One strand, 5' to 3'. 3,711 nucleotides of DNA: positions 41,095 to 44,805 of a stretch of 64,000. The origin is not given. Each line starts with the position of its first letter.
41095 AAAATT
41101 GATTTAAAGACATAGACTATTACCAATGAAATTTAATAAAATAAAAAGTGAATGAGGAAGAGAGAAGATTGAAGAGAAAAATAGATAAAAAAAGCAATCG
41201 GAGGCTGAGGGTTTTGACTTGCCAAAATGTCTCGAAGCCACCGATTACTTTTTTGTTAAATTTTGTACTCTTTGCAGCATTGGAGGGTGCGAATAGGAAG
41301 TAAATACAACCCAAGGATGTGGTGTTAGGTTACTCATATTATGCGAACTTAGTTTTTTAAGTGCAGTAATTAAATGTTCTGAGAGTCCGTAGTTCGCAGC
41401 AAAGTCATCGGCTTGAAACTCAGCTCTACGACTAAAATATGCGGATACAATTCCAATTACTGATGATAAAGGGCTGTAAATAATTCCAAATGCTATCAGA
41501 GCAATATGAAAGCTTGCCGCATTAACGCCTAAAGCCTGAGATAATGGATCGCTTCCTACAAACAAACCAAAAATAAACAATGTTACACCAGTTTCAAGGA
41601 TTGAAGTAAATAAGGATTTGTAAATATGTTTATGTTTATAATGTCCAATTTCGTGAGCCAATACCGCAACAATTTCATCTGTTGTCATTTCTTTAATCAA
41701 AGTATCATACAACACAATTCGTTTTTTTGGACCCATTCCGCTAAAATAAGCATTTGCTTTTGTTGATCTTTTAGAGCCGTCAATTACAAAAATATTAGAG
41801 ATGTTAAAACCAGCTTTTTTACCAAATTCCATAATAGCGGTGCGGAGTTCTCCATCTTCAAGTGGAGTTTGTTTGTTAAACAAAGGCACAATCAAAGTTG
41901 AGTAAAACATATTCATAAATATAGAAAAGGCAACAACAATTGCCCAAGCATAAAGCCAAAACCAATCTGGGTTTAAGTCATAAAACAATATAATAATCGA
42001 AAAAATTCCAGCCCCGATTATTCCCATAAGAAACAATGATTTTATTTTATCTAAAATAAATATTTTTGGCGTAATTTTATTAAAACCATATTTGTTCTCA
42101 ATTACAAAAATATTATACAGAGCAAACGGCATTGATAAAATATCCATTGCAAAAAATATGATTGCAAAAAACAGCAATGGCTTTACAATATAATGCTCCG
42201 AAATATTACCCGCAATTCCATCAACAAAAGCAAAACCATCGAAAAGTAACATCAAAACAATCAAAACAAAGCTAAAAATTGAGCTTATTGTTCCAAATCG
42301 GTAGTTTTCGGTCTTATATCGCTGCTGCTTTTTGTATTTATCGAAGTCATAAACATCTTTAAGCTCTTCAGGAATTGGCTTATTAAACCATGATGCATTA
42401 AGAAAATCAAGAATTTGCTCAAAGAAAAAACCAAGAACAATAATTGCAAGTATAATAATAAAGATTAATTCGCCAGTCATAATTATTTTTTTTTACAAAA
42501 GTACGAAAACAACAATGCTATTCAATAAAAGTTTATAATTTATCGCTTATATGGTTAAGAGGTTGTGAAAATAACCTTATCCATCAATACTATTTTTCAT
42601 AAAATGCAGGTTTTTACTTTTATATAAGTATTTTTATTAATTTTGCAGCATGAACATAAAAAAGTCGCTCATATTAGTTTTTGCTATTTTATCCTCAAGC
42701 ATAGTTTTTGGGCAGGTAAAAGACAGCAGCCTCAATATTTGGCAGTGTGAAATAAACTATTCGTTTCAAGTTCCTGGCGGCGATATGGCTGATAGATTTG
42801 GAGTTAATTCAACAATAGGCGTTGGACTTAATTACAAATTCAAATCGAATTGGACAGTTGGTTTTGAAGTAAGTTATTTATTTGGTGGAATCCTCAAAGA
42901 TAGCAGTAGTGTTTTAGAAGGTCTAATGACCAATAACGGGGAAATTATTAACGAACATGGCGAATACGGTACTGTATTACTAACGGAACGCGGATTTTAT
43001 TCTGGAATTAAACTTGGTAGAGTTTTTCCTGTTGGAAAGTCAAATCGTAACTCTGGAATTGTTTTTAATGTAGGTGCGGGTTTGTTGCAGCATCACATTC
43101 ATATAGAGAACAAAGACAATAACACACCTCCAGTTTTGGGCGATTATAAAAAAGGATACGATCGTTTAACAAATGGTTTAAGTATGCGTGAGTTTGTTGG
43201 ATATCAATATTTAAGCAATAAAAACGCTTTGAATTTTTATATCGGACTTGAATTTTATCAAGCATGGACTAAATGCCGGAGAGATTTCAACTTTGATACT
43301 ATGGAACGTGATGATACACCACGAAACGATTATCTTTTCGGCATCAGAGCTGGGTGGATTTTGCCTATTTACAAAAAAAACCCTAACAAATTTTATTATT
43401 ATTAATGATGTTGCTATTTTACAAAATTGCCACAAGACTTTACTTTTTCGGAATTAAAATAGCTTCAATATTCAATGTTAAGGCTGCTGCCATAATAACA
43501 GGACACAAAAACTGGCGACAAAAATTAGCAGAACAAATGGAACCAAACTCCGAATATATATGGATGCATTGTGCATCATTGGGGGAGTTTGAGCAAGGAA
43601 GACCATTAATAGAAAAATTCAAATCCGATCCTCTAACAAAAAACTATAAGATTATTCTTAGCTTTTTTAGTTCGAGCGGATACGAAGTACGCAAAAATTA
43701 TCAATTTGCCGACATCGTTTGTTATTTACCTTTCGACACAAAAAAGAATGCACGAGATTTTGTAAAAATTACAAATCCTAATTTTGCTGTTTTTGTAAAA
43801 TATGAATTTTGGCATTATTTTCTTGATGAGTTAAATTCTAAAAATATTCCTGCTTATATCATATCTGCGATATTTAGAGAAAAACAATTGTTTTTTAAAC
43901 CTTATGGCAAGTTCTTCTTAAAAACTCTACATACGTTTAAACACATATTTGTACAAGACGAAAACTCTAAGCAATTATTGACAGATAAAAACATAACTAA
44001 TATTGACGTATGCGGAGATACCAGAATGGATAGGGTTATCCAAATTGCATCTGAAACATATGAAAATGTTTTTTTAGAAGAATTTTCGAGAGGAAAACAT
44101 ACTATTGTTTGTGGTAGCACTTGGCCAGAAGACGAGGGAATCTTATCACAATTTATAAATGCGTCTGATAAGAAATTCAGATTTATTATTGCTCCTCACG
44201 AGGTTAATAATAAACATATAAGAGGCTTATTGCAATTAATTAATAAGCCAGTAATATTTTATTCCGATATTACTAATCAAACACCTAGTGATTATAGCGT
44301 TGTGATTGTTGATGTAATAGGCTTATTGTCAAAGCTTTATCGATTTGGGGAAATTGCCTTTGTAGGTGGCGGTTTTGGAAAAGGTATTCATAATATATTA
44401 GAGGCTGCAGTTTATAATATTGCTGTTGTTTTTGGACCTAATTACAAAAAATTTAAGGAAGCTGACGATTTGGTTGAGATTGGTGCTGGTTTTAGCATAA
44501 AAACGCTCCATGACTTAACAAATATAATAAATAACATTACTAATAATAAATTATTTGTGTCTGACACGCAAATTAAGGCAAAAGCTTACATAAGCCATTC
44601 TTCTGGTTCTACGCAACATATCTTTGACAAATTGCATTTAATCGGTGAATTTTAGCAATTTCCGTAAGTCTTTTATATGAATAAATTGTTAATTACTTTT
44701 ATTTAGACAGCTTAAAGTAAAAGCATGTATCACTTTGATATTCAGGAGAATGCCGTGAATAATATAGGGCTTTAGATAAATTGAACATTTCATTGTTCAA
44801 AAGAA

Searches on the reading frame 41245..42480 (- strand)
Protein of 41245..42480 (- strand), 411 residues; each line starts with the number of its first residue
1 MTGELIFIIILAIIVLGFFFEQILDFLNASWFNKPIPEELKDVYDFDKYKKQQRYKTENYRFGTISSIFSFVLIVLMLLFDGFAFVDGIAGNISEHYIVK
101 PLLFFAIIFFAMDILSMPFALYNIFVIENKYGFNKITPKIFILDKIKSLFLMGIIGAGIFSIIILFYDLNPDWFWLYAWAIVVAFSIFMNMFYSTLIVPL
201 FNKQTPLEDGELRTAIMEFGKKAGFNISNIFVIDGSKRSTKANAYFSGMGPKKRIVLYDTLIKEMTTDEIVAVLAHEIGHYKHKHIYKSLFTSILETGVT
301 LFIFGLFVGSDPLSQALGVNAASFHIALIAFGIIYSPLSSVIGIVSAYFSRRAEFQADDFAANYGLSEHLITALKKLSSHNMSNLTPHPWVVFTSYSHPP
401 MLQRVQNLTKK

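Call 62: search_protein_families(library=pfam, proteins=[window:41245-42480:-], max_evalue=0.0001)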
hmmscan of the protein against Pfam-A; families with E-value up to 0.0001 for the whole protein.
window:41245-42480:- (411 aa): 2 families
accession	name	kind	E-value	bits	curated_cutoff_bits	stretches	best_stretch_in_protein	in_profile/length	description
PF16491.10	Peptidase_M48_N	-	1.6e-51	175.1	27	1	33-203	9-179/179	CAAX prenyl protease N-terminal, five membrane helices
PF01435.24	Peptidase_M48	-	8.8e-35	120.7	20.3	1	206-410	1-184/186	Peptidase family M48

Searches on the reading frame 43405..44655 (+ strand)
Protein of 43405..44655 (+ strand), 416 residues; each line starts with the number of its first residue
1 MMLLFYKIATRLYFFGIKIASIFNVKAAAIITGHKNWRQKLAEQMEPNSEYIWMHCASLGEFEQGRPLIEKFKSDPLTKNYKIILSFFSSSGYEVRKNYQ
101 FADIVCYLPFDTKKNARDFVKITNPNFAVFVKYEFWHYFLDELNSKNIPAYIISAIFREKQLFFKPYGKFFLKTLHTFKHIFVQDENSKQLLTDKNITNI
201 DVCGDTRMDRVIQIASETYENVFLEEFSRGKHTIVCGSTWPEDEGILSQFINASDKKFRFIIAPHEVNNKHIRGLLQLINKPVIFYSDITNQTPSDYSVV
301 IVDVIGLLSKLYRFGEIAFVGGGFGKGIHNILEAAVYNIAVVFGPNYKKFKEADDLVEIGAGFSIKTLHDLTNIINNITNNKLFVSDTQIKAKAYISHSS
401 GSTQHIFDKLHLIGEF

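Call 62: search_protein_families(library=pfam, proteins=[window:43405-44655:+], max_evalue=0.0001)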
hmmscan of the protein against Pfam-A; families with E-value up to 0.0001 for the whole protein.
window:43405-44655:+ (416 aa): 1 family
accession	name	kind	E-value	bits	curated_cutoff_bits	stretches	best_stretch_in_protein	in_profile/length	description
PF04413.22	Glycos_transf_N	-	1.1e-39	136.3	23.9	1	36-210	2-179/179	3-Deoxy-D-manno-octulosonic-acid transferase (kdotransferase)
